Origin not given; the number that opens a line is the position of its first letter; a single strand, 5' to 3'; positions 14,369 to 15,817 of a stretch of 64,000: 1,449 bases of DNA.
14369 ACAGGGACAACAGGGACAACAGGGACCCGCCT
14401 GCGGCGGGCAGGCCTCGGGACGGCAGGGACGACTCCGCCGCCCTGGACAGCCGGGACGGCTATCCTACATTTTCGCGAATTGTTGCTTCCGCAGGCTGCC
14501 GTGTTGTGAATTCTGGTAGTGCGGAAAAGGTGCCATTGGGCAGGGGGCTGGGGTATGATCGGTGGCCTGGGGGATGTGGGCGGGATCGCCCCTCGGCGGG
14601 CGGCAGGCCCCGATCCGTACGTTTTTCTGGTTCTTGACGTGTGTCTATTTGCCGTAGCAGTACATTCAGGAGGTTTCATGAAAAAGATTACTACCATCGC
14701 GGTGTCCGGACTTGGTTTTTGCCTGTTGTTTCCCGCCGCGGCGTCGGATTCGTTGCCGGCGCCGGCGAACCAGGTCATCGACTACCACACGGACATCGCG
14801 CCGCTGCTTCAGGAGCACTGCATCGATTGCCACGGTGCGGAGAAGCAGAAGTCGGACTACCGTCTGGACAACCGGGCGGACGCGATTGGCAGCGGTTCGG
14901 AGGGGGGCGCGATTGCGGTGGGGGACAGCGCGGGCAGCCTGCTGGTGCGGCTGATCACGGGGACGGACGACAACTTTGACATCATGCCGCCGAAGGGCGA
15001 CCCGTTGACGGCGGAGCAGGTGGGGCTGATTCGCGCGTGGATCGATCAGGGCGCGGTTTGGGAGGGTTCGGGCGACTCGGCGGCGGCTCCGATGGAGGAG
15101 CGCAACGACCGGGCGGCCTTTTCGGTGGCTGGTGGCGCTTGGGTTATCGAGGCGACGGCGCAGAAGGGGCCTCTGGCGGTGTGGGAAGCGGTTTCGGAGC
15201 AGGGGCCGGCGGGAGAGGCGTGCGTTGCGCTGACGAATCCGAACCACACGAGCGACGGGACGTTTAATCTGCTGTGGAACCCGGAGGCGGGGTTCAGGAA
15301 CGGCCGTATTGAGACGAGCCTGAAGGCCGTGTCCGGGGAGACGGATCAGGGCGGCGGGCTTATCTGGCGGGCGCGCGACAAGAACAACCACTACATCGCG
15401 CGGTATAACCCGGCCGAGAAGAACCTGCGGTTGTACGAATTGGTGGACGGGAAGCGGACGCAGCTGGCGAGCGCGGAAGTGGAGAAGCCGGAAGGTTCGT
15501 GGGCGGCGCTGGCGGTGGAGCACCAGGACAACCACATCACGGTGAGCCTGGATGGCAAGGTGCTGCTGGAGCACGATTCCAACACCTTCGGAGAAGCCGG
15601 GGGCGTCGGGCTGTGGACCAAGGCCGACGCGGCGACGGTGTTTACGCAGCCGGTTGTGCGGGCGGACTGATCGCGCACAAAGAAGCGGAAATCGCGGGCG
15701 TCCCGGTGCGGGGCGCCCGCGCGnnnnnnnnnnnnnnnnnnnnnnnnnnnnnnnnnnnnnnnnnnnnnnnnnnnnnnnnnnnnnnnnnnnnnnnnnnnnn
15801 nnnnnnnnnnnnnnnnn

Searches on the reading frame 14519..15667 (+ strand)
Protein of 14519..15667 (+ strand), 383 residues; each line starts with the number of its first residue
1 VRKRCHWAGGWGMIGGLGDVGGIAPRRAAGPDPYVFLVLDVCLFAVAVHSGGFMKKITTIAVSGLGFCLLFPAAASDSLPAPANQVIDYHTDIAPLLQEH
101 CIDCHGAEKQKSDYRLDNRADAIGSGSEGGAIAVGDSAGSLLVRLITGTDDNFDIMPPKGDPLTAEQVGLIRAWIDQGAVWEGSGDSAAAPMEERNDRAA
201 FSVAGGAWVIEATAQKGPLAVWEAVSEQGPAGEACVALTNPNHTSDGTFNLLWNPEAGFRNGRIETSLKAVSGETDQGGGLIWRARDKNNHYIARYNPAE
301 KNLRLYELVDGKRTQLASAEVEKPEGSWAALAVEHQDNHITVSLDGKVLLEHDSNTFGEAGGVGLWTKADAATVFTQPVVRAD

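Call 29: search_protein_families(library=pfam, proteins=[window:14519-15667:+], max_evalue=0.00001)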
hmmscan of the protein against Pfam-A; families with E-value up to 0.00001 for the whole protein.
window:14519-15667:+ (383 aa): 1 family
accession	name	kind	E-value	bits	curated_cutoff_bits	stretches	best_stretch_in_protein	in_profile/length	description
PF07635.16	PSCyt1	-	2e-13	51.1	22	1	101-160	1-59/59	Planctomycete cytochrome C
